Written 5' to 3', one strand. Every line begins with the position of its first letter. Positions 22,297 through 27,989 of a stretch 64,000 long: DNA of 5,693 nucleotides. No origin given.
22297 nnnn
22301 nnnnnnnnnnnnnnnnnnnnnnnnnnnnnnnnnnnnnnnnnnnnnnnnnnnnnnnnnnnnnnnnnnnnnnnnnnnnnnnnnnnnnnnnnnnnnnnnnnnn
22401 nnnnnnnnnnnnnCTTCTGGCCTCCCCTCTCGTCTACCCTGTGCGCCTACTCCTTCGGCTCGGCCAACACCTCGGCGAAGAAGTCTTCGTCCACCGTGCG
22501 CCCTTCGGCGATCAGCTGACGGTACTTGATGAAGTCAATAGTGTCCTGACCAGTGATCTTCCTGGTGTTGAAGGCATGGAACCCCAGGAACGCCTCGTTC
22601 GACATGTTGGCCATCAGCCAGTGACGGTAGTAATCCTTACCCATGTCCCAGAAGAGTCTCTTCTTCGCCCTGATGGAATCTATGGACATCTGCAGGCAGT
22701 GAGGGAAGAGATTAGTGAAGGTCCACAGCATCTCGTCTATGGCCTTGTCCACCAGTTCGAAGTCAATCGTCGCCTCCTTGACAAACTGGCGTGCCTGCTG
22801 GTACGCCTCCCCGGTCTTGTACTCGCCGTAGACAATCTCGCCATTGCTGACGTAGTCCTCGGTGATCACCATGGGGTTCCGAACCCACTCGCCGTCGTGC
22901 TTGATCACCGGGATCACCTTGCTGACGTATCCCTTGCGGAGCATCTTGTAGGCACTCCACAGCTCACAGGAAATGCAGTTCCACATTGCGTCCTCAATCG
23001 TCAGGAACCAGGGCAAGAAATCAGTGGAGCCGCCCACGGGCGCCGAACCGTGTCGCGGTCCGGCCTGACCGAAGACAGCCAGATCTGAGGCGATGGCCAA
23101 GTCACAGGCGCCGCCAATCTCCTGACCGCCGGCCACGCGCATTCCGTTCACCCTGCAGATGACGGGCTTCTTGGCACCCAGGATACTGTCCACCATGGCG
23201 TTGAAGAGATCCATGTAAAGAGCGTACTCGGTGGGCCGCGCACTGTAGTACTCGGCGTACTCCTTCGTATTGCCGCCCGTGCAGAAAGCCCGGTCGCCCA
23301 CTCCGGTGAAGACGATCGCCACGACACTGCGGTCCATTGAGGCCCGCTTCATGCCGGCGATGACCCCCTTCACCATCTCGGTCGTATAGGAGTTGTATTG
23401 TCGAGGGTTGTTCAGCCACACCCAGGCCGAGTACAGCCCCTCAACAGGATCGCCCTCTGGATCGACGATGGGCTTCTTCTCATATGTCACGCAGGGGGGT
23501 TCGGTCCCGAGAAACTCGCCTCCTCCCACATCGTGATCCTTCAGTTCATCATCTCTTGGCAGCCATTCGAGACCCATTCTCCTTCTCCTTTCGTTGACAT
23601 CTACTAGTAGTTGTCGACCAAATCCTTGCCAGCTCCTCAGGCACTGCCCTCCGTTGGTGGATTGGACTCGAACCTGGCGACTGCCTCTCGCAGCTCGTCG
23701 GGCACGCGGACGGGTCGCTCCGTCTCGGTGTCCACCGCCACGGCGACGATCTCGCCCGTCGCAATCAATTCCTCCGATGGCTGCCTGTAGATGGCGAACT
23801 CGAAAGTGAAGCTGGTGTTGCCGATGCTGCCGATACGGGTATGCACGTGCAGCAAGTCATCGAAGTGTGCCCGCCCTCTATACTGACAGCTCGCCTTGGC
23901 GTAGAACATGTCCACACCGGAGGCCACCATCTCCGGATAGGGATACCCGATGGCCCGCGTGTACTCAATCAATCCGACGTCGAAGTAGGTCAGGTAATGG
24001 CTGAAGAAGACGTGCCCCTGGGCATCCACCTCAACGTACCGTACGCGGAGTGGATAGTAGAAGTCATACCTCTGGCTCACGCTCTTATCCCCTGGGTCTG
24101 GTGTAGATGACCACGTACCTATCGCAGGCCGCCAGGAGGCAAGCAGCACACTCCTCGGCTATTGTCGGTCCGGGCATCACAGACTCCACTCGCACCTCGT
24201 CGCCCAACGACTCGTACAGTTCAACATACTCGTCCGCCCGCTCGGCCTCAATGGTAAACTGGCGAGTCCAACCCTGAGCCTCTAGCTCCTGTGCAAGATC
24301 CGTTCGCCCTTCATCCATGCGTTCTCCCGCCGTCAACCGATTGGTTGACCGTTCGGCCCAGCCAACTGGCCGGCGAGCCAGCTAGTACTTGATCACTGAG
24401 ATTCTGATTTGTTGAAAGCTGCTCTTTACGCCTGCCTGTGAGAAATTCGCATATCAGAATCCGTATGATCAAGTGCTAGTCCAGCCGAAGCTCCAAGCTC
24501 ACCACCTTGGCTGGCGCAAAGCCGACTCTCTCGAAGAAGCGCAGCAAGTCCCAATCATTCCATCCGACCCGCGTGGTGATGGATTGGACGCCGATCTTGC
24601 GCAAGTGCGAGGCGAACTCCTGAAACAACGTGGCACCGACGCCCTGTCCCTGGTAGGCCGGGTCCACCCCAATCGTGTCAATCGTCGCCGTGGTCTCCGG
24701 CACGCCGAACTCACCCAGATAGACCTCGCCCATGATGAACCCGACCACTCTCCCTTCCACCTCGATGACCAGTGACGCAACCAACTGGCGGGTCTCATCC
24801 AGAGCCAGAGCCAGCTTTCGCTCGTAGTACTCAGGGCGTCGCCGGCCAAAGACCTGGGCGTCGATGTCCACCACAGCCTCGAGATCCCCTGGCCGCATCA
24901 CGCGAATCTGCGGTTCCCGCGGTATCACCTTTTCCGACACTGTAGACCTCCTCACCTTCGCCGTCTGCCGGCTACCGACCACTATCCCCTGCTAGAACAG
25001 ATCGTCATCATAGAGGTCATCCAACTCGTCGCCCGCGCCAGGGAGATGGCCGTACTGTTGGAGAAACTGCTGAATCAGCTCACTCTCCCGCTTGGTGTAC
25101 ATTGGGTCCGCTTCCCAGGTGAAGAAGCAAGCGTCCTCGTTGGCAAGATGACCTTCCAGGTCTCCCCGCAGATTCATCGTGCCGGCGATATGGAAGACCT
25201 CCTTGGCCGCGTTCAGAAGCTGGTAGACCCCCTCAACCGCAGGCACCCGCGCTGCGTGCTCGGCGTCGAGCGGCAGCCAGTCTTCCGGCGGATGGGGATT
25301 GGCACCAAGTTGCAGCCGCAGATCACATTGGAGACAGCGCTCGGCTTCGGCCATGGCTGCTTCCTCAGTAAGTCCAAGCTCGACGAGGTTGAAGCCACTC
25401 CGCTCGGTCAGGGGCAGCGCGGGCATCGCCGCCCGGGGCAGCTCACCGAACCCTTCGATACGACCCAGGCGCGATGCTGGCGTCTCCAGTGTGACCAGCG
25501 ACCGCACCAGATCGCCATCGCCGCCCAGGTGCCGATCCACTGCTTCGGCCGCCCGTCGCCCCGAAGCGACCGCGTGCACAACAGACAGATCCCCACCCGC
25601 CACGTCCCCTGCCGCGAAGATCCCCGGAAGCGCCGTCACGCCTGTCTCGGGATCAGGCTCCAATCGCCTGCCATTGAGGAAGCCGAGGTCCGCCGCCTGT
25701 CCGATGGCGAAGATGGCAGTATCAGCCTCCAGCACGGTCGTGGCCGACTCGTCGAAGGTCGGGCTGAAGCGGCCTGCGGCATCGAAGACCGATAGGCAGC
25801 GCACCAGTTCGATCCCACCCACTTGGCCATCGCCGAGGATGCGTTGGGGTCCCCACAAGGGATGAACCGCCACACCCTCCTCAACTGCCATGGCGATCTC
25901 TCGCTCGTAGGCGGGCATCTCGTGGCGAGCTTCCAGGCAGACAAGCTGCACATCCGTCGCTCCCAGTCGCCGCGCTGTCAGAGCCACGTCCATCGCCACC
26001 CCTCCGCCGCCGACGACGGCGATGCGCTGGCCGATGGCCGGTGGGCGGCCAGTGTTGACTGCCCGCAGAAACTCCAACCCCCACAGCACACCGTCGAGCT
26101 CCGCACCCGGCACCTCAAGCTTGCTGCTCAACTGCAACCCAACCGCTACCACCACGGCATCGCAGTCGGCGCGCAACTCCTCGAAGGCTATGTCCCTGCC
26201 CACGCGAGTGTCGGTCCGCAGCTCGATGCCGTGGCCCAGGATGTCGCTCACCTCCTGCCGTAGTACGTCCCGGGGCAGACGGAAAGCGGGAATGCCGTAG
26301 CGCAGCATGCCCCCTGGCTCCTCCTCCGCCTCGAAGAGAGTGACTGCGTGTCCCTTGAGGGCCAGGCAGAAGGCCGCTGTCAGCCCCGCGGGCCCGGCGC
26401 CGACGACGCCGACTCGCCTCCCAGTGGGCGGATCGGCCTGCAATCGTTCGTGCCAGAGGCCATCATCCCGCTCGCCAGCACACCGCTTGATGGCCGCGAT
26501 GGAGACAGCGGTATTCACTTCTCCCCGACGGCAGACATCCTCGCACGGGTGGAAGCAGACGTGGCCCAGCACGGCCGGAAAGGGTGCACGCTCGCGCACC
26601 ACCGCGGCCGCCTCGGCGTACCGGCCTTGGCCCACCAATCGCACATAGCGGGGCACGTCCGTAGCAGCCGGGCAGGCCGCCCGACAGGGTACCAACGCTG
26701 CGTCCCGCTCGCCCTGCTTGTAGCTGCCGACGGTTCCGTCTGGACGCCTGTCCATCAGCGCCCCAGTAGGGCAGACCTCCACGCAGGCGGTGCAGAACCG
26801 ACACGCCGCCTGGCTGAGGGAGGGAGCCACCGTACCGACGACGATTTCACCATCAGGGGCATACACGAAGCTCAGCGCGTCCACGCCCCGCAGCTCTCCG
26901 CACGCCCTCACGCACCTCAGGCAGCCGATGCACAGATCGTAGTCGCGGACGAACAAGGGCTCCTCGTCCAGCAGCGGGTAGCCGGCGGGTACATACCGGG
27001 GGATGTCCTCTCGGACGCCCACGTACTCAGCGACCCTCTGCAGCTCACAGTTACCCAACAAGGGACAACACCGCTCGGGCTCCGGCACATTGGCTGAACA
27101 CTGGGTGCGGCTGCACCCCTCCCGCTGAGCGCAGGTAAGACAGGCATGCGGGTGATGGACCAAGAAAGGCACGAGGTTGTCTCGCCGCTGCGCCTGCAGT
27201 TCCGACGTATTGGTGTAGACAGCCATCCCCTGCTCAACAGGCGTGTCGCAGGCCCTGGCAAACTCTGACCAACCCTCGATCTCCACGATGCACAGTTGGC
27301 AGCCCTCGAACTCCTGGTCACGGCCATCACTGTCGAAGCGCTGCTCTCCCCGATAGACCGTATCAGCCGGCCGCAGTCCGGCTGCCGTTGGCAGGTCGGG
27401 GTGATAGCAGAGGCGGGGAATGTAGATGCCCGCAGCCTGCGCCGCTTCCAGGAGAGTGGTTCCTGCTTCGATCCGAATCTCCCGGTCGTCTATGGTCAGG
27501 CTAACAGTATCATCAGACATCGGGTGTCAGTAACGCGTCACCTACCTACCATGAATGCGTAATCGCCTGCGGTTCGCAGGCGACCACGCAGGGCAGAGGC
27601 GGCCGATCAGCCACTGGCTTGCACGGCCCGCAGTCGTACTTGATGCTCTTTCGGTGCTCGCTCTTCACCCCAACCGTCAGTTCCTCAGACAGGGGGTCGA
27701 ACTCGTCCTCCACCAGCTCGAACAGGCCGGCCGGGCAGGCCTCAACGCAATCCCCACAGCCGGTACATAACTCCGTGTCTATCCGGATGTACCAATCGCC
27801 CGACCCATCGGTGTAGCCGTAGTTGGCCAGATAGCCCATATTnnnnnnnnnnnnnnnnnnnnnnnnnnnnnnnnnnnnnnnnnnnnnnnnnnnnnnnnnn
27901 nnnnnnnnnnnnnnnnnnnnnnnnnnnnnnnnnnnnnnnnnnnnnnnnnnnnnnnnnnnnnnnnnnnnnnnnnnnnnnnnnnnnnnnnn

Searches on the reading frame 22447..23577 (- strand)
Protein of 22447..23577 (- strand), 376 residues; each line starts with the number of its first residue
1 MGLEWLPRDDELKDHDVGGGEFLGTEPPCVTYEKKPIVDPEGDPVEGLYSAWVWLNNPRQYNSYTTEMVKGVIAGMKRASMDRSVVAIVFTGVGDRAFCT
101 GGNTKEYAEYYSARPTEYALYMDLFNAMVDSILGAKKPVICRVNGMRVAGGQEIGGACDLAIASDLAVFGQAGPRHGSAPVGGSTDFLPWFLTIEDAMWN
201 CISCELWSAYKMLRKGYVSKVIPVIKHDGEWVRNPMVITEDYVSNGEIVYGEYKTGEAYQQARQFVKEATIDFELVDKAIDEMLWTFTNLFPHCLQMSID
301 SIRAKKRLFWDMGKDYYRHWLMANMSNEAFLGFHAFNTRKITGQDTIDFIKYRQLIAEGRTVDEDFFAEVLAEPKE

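Call 4: search_protein_families(library=pfam, proteins=[window:22447-23577:-])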
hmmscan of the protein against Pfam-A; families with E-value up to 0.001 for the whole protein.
window:22447-23577:- (376 aa): 2 families
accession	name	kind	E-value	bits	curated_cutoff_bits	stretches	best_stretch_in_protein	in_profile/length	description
PF00378.25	ECH_1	-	1.1e-29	104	27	1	53-231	9-183/251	Enoyl-CoA hydratase/isomerase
PF16113.10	ECH_2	-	5.1e-15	56.2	27.2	1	52-189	3-140/335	Enoyl-CoA hydratase/isomerase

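Call 49: search_protein_families(library=ncbifam, proteins=[window:22447-23577:-], max_evalue=1e-20)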
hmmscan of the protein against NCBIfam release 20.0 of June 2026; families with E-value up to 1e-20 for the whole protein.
window:22447-23577:- (376 aa): 11 families
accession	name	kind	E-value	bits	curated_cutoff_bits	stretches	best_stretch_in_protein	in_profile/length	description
TIGR03200.1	dearomat_oah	equivalog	1.2e-160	534.4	464.45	1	12-370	1-359/360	6-oxocyclohex-1-ene-1-carbonyl-CoA hydratase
TIGR03210.1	badI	equivalog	4e-31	108.2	467.6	1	51-230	13-188/256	2-ketocyclohexanecarboxyl-CoA hydrolase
NF046063.1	oxepin_alt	equivalog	8.2e-26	91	300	1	53-223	13-182/254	oxepin-CoA hydrolase, alternative type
NF005637.0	PRK07396.1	equivalog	1.4e-24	86.9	380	1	52-233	25-204/273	1,4-dihydroxy-2-naphthoyl-CoA synthase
TIGR01929.1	menB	equivalog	8.4e-24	84.5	342.7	1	53-233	16-194/259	1,4-dihydroxy-2-naphthoyl-CoA synthase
NF004840.0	PRK06190.1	equivalog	1.1e-23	84.1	253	1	53-224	17-184/260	enoyl-CoA hydratase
NF051848.1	EnCoAHydtEchA19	equivalog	1.4e-23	83.8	400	1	53-223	13-182/258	enoyl-CoA hydratase EchA19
NF005700.0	PRK07511.1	subfamily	8.9e-23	81.2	274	1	55-221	18-183/260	enoyl-CoA hydratase family protein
NF004634.0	PRK05980.1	equivalog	1.4e-21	77.1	375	1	53-224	16-188/263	crotonase/enoyl-CoA hydratase family protein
NF006109.0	PRK08260.1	subfamily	3.9e-21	75.6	320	0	53-223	17-200/296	enoyl-CoA hydratase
NF004517.0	PRK05862.1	equivalog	6.4e-21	75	396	1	51-225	15-183/257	enoyl-CoA hydratase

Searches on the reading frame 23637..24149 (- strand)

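Call 5: search_protein_families(library=pfam, proteins=[window:23637-24149:-])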
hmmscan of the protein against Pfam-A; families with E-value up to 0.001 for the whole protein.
window:23637-24149:- (170 aa): 3 families
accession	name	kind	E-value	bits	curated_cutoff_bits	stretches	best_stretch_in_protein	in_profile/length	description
PF13279.12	4HBT_2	-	2.2e-19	70.6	25.5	1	37-156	2-121/122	Thioesterase-like superfamily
PF03061.28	4HBT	-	6e-11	42.9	20.6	1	44-127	1-77/79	Thioesterase superfamily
PF01643.23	Acyl-ACP_TE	-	3.4e-06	27.3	23.7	1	94-155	69-129/131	Acyl-ACP thioesterase N-terminal domain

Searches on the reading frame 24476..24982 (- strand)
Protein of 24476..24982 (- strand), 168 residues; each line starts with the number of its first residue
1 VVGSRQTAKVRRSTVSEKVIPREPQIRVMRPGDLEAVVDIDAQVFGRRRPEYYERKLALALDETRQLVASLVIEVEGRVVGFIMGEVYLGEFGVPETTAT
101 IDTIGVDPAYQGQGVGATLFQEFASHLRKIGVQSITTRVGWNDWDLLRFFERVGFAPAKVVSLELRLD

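Call 5: search_protein_families(library=pfam, proteins=[window:24476-24982:-])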
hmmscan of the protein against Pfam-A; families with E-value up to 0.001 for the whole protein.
window:24476-24982:- (168 aa): 6 families
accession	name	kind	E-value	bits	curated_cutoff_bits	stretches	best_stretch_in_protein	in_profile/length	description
PF00583.31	Acetyltransf_1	-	1e-13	52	20.7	1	43-155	10-116/116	Acetyltransferase (GNAT) family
PF13508.13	Acetyltransf_7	-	3.4e-11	43.8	27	1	71-156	6-83/84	Acetyltransferase (GNAT) domain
PF13673.13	Acetyltransf_10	-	1e-07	32.4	23.6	1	72-157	35-109/128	Acetyltransferase (GNAT) domain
PF13527.13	Acetyltransf_9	-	4.2e-05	24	25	1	25-132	1-106/127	Acetyltransferase (GNAT) domain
PF14542.12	Acetyltransf_CG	-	0.00014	22.3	30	1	95-133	21-59/80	GCN5-related N-acetyl-transferase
PF08445.16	FR47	-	0.00032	21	22.1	1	100-156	23-78/86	FR47-like protein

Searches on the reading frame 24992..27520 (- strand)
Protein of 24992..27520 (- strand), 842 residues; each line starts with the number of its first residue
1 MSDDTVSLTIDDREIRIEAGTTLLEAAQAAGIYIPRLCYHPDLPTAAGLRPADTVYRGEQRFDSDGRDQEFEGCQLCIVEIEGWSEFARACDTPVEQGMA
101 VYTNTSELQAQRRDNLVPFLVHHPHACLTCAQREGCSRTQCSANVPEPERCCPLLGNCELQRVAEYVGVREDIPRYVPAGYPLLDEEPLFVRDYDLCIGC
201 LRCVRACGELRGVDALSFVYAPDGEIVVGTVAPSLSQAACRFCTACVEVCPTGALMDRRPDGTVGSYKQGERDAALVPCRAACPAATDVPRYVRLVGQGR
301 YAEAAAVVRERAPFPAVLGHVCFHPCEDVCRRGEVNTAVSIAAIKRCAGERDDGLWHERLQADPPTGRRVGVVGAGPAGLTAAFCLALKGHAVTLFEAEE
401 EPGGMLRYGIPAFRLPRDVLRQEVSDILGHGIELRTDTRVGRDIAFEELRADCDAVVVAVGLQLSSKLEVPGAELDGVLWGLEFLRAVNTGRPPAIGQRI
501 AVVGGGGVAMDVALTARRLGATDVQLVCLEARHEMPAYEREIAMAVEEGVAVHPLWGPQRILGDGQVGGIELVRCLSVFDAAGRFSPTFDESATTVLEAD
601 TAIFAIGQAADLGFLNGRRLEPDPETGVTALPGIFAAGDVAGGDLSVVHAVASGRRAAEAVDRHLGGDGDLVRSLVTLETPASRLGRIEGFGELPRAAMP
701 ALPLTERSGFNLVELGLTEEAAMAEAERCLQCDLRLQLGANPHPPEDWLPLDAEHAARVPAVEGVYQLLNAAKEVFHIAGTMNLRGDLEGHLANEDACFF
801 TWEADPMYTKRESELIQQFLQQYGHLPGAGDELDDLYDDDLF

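Call 5: search_protein_families(library=pfam, proteins=[window:24992-27520:-])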
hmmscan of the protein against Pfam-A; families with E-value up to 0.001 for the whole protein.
window:24992-27520:- (842 aa): 22 families
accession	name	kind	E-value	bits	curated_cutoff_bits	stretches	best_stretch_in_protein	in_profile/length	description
PF07992.20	Pyr_redox_2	-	1.8e-24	87.1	26.1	1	369-654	2-291/291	Pyridine nucleotide-disulphide oxidoreductase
PF13510.11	Fer2_4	-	5.7e-17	62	22.8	1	4-105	2-81/82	2Fe-2S iron-sulfur cluster binding domain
PF14691.11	Fer4_20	-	6.4e-16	58.6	25.8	1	278-350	31-106/113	Dihydroprymidine dehydrogenase domain II, 4Fe-4S cluster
PF13450.12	NAD_binding_8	-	1.7e-08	35.1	21.9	1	372-406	1-35/68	NAD(P)-binding Rossmann-like domain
PF24348.1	DUF7508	-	1.2e-07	32.2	26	1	747-817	6-74/79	Domain of unknown function (DUF7508)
PF13187.11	Fer4_9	-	2.1e-07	31.3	27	1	197-254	2-51/52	4Fe-4S dicluster domain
PF12838.12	Fer4_7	-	2.5e-07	31.5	27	1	197-254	2-52/52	4Fe-4S dicluster domain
PF00070.33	Pyr_redox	-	2.5e-07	31.5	22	0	499-548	1-48/82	Pyridine nucleotide-disulphide oxidoreductase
PF01266.30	DAO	-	1.1e-06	28.9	27.9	1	370-404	2-37/353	FAD dependent oxidoreductase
PF00037.32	Fer4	-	4.2e-06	26.8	21.1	1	238-255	6-23/24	4Fe-4S binding domain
PF01593.30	Amino_oxidase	-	5.5e-06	26.3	19.8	0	378-404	2-28/443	Flavin containing amine oxidoreductase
PF10588.14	NADH-G_4Fe-4S_3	-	7.6e-06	25.8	27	0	152-171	19-38/40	NADH-ubiquinone oxidoreductase-G iron-sulfur binding region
PF14697.11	Fer4_21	-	8.8e-06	26.2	35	1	194-253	5-55/59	4Fe-4S dicluster domain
PF13738.12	Pyr_redox_3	-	1.2e-05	25.1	30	0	452-531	124-197/305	Pyridine nucleotide-disulphide oxidoreductase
PF22117.2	Fer4_Nqo3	-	1.5e-05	25.5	27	1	193-255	7-66/67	NADH-quinone oxidoreductase subunit 3, ferredoxin-like domain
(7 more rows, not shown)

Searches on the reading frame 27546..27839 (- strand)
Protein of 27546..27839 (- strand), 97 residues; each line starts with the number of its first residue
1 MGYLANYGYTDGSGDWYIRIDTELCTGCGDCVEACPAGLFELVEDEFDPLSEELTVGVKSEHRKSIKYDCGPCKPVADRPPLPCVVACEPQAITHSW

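Call 5: search_protein_families(library=pfam, proteins=[window:27546-27839:-])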
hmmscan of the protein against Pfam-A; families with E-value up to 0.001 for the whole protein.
window:27546-27839:- (97 aa): 10 families
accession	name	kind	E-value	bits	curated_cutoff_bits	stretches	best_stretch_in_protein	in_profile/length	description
PF12837.12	Fer4_6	-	8.5e-09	35.4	25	1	18-39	2-23/24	4Fe-4S binding domain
PF12838.12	Fer4_7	-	9.8e-09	36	27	2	17-38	30-51/52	4Fe-4S dicluster domain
PF00037.32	Fer4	-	2.7e-08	33.7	21.1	1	18-38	1-21/24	4Fe-4S binding domain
PF13187.11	Fer4_9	-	3.8e-08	33.7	27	2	23-38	35-50/52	4Fe-4S dicluster domain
PF12797.12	Fer4_2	-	6.3e-08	32.5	24.5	1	16-37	1-22/22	4Fe-4S binding domain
PF13237.11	Fer4_10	-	1.1e-06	28.9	25.5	1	18-88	2-52/53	4Fe-4S dicluster domain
PF13459.11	Fer4_15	-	4e-05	24.7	22.4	1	18-48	1-30/66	4Fe-4S single cluster domain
PF14697.11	Fer4_21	-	0.00012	22.5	35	1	14-37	30-53/59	4Fe-4S dicluster domain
PF25160.1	LdpA_Fe-S-bd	-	0.00013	22.1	27.6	1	20-41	23-44/49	LdpA Fe-S cluster-binding domain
PF13484.11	Fer4_16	-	0.00075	20.7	30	1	25-50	2-27/66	4Fe-4S double cluster binding domain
